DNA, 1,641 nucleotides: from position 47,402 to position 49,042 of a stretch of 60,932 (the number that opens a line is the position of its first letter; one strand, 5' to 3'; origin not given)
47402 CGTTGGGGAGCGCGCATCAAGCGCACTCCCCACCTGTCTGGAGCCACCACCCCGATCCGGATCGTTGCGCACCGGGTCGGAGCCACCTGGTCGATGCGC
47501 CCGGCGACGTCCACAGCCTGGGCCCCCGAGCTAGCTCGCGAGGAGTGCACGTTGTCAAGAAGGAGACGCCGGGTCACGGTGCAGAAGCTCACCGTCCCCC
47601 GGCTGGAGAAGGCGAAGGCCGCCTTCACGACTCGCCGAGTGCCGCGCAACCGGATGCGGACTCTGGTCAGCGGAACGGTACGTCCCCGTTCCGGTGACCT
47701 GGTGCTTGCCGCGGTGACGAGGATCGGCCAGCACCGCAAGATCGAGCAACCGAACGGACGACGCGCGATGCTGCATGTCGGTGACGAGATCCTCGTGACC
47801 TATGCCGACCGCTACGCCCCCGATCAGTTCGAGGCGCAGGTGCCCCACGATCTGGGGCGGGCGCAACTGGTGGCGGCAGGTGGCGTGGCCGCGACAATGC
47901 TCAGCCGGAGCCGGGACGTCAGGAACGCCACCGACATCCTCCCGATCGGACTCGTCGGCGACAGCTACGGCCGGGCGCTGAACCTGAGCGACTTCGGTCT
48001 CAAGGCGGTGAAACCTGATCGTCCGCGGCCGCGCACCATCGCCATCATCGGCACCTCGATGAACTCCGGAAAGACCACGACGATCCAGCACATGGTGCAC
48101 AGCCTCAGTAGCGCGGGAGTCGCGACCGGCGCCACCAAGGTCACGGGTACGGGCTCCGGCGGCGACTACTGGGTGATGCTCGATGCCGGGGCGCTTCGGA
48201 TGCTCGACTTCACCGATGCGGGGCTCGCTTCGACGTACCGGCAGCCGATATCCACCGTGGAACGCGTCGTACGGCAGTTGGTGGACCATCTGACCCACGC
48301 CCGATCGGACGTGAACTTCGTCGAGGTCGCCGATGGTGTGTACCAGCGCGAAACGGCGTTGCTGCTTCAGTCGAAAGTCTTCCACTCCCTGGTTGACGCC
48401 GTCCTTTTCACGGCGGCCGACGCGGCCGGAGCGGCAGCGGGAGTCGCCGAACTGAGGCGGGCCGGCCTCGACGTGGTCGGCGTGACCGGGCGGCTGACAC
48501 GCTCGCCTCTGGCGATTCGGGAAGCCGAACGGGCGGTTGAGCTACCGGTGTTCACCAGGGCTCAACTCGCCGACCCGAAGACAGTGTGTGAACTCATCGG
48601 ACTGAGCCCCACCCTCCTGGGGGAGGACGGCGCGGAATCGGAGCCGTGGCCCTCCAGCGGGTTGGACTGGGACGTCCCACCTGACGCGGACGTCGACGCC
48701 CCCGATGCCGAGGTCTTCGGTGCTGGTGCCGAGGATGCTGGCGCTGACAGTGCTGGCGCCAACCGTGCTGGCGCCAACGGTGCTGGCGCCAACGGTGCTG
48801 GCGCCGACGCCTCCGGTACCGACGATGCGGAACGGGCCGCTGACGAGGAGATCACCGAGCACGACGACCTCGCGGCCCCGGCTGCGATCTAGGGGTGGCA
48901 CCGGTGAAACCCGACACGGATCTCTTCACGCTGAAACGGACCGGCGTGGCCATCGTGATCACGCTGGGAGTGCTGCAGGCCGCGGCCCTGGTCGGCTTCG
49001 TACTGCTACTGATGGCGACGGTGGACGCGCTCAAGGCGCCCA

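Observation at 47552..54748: Six-gene translationally coupled operon: P-loop protein + ABC exporter + two (alpha/beta-hydrolase + CapA/PgsA-like) pairs, with no PgsB/PgsC ligase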

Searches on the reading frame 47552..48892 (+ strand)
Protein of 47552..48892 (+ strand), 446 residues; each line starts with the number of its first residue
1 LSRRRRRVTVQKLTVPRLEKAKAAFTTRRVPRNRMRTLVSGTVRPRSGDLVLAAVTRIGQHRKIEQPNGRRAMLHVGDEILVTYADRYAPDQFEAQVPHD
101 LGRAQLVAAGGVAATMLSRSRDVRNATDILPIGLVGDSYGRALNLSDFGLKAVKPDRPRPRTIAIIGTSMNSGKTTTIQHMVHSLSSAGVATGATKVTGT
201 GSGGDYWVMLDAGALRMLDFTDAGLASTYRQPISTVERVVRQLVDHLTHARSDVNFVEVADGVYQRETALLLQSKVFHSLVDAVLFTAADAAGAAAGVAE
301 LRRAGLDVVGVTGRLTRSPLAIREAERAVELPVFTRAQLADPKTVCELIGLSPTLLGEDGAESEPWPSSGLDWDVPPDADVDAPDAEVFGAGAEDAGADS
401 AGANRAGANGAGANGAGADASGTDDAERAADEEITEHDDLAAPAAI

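Call 3: search_protein_families(library=pfam, proteins=[window:47552-48892:+], max_evalue=0.01)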
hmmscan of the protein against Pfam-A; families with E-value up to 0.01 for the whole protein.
window:47552-48892:+ (446 aa): 3 families
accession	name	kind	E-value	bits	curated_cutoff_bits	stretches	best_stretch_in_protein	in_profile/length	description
PF13500.12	AAA_26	-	0.0056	17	27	1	161-311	1-162/198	AAA domain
PF03205.20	MobB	-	0.0069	16.7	26.6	1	163-247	2-88/133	Molybdopterin guanine dinucleotide synthesis protein B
PF07755.17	DUF1611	-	0.0082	16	25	0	160-202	12-56/201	Domain of unknown function (DUF1611_C) P-loop domain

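Call 4: search_protein_families(library=ncbifam, proteins=[window:47552-48892:+], max_evalue=0.01)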
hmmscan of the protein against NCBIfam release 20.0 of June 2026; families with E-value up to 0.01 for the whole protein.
window:47552-48892:+ (446 aa): 2 families
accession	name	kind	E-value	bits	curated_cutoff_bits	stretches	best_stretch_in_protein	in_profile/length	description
TIGR00176.1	mobB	equivalog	0.0017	18.4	76.2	1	163-245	2-89/155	molybdopterin-guanine dinucleotide biosynthesis protein B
NF052386.1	reactivase_KamB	equivalog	0.0034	16.4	210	1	163-195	1-33/326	lysine 5,6-aminomutase reactivase subunit KamB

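Call 7: find_homologous_proteins(query=window:47552-48892:+, max_evalue=0.001)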
Query window:47552-48892:+ (446 aa): 1626 proteins with E <= 0.001 among 8000 candidates; the best 120 are listed.
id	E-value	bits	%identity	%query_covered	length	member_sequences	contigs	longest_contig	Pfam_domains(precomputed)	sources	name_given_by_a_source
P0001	3.7e-284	960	100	100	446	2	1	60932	-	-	-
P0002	2.7e-185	635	76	86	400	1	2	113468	-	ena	-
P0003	1.1e-163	563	70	84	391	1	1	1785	-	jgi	-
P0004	2.3e-161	556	69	84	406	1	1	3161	-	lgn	-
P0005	7.7e-160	551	69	84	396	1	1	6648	-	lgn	-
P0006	3.1e-157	542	60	78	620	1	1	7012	-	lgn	-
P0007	1.8e-154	533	65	84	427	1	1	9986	-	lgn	-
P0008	1.7e-150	520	63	88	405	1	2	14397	-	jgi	jgi:hypothetical protein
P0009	3.4e-149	516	63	88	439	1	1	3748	-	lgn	-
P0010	8.7e-147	508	66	82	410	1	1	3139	-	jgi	jgi:hypothetical protein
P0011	3.1e-146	506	65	81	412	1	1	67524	-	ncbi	ncbi:MAG: DUF1611 domain-containing protein [Pseudonocardia sp.]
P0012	3.7e-146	506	62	83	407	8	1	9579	-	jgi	jgi:hypothetical protein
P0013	4.3e-146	505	62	87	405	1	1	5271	-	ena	-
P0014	8.4e-146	505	66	82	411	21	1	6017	-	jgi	jgi:hypothetical protein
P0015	1.1e-145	504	63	84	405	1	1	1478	-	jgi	jgi:hypothetical protein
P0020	9.8e-144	498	63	82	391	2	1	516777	PF03205.21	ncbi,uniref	ncbi:DUF1611 domain-containing protein [Pseudonocardia aurantiaca]|uniref:DUF1611 domain-containing 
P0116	2.8e-127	444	61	78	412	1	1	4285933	PF03205.21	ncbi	ncbi:DUF1611 domain-containing protein [Arthrobacter sp. MMS24-T111]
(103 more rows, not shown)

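Call 9: find_related_loci(query=A1, collection=genome_contigs, flank=10000)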
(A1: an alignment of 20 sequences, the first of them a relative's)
Query A1 (446 aa) in genome_contigs; peptide patterns used: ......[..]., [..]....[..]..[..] (x = any residue, [..] = any of these).
346 stretches matched a pattern; 288 encode a relative of the query (tblastn E <= 1e-3); the best 80 are kept; 80 distinct loci.
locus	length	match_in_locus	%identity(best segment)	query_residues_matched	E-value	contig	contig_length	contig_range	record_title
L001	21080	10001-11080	65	4-366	1e-152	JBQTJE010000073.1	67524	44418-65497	MAG: Pseudonocardia sp. isolate SAW28 c_000000060301, whole genome shotgun sequence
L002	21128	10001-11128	63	5-373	7e-146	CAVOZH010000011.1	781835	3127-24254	MAG: uncultured Actinomycetota bacterium isolate MFD09848.bin.1.114 genome assembly, contig: contig_7052, whole genome s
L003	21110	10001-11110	63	6-374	4e-143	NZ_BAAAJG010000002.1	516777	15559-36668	Pseudonocardia aurantiaca strain JCM 11838 sequence02, whole genome shotgun sequence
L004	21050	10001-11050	63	6-355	4e-140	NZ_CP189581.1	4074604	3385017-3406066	Pseudarthrobacter sp. S6 chromosome, complete genome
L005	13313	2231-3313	61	5-374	8e-140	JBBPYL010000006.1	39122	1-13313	MAG: Propionibacteriales bacterium isolate bin.147 bin.147_S7Ck141_1374074_length_39122_cov_13.0000, whole genome shotgu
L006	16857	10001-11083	59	1-368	3e-138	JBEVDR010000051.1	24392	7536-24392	MAG: Microbacteriaceae bacterium isolate T2R1BO.metabat2.34 T2R1BO.metabat2.34_k133_10216122, whole genome shotgun seque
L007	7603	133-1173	63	5-351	6e-136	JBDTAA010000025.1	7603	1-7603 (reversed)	MAG: Cryobacterium sp. isolate cluster1_bin.99 k127_9981556, whole genome shotgun sequence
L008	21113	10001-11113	59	4-372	2e-134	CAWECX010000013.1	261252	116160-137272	MAG: uncultured Actinomycetota bacterium isolate MFD03066.bin.2.26 genome assembly, contig: contig_2313, whole genome sh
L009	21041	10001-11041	62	3-349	2e-134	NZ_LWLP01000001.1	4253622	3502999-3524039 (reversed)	Arthrobacter sp. OY3WO11 scaffold00001, whole genome shotgun sequence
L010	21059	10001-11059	62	3-356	1e-134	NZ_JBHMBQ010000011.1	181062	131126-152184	Pseudarthrobacter oxydans strain JCM 2521 platanus_K_17_124_11, whole genome shotgun sequence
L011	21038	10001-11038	63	8-353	3e-132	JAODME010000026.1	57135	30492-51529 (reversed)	MAG: Microbacteriaceae bacterium isolate RYN_83 scaffold_2957010, whole genome shotgun sequence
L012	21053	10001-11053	61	5-355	3e-131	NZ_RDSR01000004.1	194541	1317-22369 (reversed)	Cryobacterium tepidiphilum strain NEAU-85 Scaffold4, whole genome shotgun sequence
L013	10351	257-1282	61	1-343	4e-131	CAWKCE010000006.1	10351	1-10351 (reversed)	MAG: uncultured Actinomycetota bacterium isolate MFD09779.bin.1.86 genome assembly, contig: contig_5282, whole genome sh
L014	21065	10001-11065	60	6-365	2e-130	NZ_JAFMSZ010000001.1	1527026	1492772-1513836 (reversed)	Naasia sp. SYSU D00057 NODE_1_length_1527026_cov_17.662085, whole genome shotgun sequence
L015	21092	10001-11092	57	5-367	5e-129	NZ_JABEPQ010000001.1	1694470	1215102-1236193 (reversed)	Knoellia koreensis strain DB2414S contig1, whole genome shotgun sequence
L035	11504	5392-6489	51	3-363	2e-109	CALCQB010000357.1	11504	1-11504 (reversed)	MAG TPA_asm: uncultured Novosphingobium sp. isolate SRR6231202_bin.43_CONCOCT_v1.1_MAG genome assembly, contig: ERZ65026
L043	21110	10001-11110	49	6-374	2e-106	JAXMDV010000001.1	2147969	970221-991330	MAG: Sphingomonadaceae bacterium isolate STL-PRO45 C1.182.fa-1, whole genome shotgun sequence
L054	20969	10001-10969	47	13-335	2e-95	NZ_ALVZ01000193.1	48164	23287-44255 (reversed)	Xenococcus sp. PCC 7305 scaffold_00193, whole genome shotgun sequence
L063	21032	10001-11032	43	12-353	2e-90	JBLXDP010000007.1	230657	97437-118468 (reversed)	MAG: Marinobacterium sp. isolate ES20-11 S20maxbin_out.027_metabat.1RE.5K@7, whole genome shotgun sequence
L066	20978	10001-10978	50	17-343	1e-88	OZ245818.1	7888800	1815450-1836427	MAG: Hoeflea sp. isolate 46c4322e-39e3-4f6d-b306-f099e3b1c066 genome assembly, chromosome: 1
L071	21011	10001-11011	42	17-353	2e-86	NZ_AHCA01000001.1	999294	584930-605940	Pseudoalteromonas haloplanktis ATCC 14393 Phal_ctg001, whole genome shotgun sequence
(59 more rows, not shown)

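Call 13: search_solved_structures(query=A1, max_evalue=1, show_alignments=2)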
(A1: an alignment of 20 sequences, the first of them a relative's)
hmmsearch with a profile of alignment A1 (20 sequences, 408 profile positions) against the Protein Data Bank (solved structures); distinct sequences matched with E-value up to 1: 7.
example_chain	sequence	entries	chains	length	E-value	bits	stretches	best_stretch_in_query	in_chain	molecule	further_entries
2f1r_A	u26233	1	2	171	0.036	16.1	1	162-216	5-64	molybdopterin-guanine dinucleotide biosynthesis protein B (mobB)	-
7qsq_A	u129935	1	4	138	0.095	14.7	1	266-322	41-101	Ribose ABC transporter, periplasmic ribose-binding protein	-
7pu4_A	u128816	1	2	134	0.14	14.1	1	266-320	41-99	Ribose ABC transporter, periplasmic ribose-binding protein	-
4oyh_A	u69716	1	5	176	0.21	13.6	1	161-200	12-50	Molybdopterin-guanine dinucleotide biosynthesis protein B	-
4nkr_A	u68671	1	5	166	0.49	12.4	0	162-200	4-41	Molybdopterin-guanine dinucleotide biosynthesis protein B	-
2fn9_A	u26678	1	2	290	0.57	12.2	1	269-320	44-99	ribose ABC transporter, periplasmic ribose-binding protein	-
2fn8_A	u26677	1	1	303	0.61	12.1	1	269-320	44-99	ribose ABC transporter, periplasmic ribose-binding protein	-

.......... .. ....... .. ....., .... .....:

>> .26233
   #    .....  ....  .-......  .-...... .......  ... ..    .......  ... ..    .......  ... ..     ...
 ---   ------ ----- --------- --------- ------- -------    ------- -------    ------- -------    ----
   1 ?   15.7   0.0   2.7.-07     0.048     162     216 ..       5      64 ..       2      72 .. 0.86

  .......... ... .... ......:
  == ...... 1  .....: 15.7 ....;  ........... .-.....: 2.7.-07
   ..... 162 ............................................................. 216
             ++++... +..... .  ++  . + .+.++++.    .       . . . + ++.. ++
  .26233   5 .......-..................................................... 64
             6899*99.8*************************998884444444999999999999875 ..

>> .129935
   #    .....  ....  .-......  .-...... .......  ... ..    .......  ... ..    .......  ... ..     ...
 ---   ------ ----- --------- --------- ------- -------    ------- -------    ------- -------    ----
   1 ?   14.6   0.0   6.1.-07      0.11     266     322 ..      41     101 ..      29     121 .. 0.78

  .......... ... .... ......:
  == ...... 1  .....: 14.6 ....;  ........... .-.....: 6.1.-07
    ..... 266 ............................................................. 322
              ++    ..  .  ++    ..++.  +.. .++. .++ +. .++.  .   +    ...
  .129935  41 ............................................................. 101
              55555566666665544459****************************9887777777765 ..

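Call 14: find_encoding_contigs(protein=P0020, flank=10000, max_places=2)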
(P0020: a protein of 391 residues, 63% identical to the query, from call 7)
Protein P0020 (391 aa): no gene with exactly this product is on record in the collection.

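Call 15: find_encoding_contigs(protein=P0116, flank=10000, max_places=2)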
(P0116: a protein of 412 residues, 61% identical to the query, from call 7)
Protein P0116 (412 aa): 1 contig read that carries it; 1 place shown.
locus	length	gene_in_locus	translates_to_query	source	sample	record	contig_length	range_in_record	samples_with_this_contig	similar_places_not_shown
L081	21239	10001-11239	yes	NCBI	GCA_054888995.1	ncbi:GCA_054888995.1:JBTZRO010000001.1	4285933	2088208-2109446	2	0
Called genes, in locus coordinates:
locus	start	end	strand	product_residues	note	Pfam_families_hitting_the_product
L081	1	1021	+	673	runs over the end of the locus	PF05157:MshEN, PF00535:Glycos_transf_2, PF13641:Glyco_tranf_2_3, PF13632:Glyco_trans_2_3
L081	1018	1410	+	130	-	PF01627:Hpt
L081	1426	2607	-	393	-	PF02156:Glyco_hydro_26 (weak)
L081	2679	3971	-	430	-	PF02156:Glyco_hydro_26 (faint)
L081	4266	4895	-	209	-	PF00293:NUDIX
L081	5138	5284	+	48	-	-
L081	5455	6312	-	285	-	-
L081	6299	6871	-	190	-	PF04542:Sigma70_r2, PF08281:Sigma70_r4_2, PF04545:Sigma70_r4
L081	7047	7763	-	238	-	PF14344:DUF4397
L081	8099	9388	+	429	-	PF01656:CbiA (faint)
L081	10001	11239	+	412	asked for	PF03205:MobB (weak)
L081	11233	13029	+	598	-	PF00664:ABC_membrane, PF00005:ABC_tran, PF13304:AAA_21 (faint)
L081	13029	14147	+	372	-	PF09587:PGA_cap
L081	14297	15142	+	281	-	-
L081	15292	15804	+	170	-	PF01814:Hemerythrin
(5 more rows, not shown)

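Call 17: predict_structure(alignment_id=A1)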
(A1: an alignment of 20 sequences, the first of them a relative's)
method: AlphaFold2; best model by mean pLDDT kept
length: 446 residues; sequences in the alignment: 20
mean_pLDDT: 74.2   pTM: 0.73
mean pLDDT of the five models: 74.2, 72.3, 72.3, 67.7, 64.3
residues with pLDDT >= 90: 187; 70-90: 105; 50-70: 40; < 50: 114
segments of 3 or more residues with pLDDT < 50: 1-3, 87-96, 108-113, 115-120, 202-204, 363-446
pLDDT, mean of each block of 10 residues (from residue 1): 66 91 67 92 86 84 65 82 60 51 61 44 66 93 91 96 94 89 94 88 62 88 84 93 97 95 90 97 97 97 98 92 97 95 96 78 44 34 31 29 30 31 34 35 40
secondary structure, 60 per line:
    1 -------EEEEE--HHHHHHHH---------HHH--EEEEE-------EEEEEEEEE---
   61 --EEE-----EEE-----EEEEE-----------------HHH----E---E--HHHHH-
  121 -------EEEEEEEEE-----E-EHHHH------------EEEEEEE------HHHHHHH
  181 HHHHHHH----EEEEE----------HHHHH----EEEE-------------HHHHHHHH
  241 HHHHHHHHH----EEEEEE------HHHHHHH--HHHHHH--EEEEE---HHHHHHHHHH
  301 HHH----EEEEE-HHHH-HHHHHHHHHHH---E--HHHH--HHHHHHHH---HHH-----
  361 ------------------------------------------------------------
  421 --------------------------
elements in order: E8-12 H15-22 E37-41 E49-57 E63-65 E71-73 E79-83 H115-119 E128-136 H145-148 E161-167 H174-187 E192-196 H207-211 E216-219 H233-249 E254-259 H266-272 H275-280 E283-287 H291-303 E308-312 H314-317 H319-329 H336-339 H342-349

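Call 20: fold_search(model_id=the predicted structure, library=pdb)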
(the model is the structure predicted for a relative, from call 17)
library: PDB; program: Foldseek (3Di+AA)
matches with E <= 10: 1508; with E <= 0.001: 142
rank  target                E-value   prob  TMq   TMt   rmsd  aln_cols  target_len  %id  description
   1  3of5_B                6.3e-07  1.00  0.31  0.60   5.4       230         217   14  Crystal Structure of a Dethiobiotin Synthetase from Francisella tularensis subsp. tularensis SCHU S4 (released 2011-02-02)
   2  3dm5_B                8.0e-07  1.00  0.31  0.33  10.6       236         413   17  Structures of SRP54 and SRP19, the two proteins assembling the ribonucleic core of the Signal Recognition Particle fro (released 2008-11-04)
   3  3of5_A                3.0e-06  1.00  0.31  0.57   5.3       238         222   12  Crystal Structure of a Dethiobiotin Synthetase from Francisella tularensis subsp. tularensis SCHU S4 (released 2011-02-02)
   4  1jpn_A                7.0e-06  1.00  0.30  0.44   8.8       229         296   16  GMPPNP Complex of SRP GTPase NG Domain (released 2002-02-02)
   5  5l3s_G                7.8e-06  1.00  0.29  0.44  11.8       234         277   20  Structure of the GTPase heterodimer of crenarchaeal SRP54 and FtsY (released 2016-06-08)
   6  1ffh                  9.4e-06  1.00  0.30  0.44   8.9       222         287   15  N AND GTPASE DOMAINS OF THE SIGNAL SEQUENCE RECOGNITION PROTEIN FFH FROM THERMUS AQUATICUS (released 1997-12-31)
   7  6frk_x                9.4e-06  1.00  0.29  0.34  11.7       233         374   19  Structure of a prehandover mammalian ribosomal SRP and SRP receptor targeting complex (released 2018-03-28)
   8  5l3s_C                1.0e-05  1.00  0.30  0.47  11.1       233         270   18  Structure of the GTPase heterodimer of crenarchaeal SRP54 and FtsY (released 2016-06-08)
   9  2xxa_B                1.0e-05  1.00  0.30  0.44   9.7       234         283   15  The Crystal Structure of the Signal Recognition Particle (SRP) in Complex with its Receptor(SR) (released 2011-03-02)
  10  1vma_A                1.0e-05  1.00  0.30  0.43  10.6       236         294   15  Crystal structure of Cell division protein ftsY (TM0570) from Thermotoga maritima at 1.60 A resolution (released 2004-09-28)
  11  2j7p_A                1.1e-05  1.00  0.31  0.45   9.2       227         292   15  GMPPNP-stabilized NG domain complex of the SRP GTPases Ffh and FtsY (released 2006-12-11)
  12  6cy1_B                1.3e-05  1.00  0.30  0.41  15.6       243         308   15  Crystal structure of Signal recognition particle receptor FtsY from Elizabethkingia anophelis (released 2018-05-02)
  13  7obq_x                1.3e-05  1.00  0.28  0.31  12.0       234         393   19  SRP-SR at the distal site conformation (released 2021-07-21)
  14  5l3s_A                1.3e-05  1.00  0.28  0.43  12.0       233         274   20  Structure of the GTPase heterodimer of crenarchaeal SRP54 and FtsY (released 2016-06-08)
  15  1ls1                  1.5e-05  1.00  0.31  0.45   8.6       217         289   15  T. aquaticus Ffh NG Domain at 1.1A Resolution (released 2002-11-16)
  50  1dts                  7.3e-05  1.00  0.29  0.52   6.3       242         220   14  CRYSTAL STRUCTURE OF AN ATP DEPENDENT CARBOXYLASE, DETHIOBIOTIN SYNTHASE, AT 1.65 ANGSTROMS RESOLUTION (released 1995-04-20)
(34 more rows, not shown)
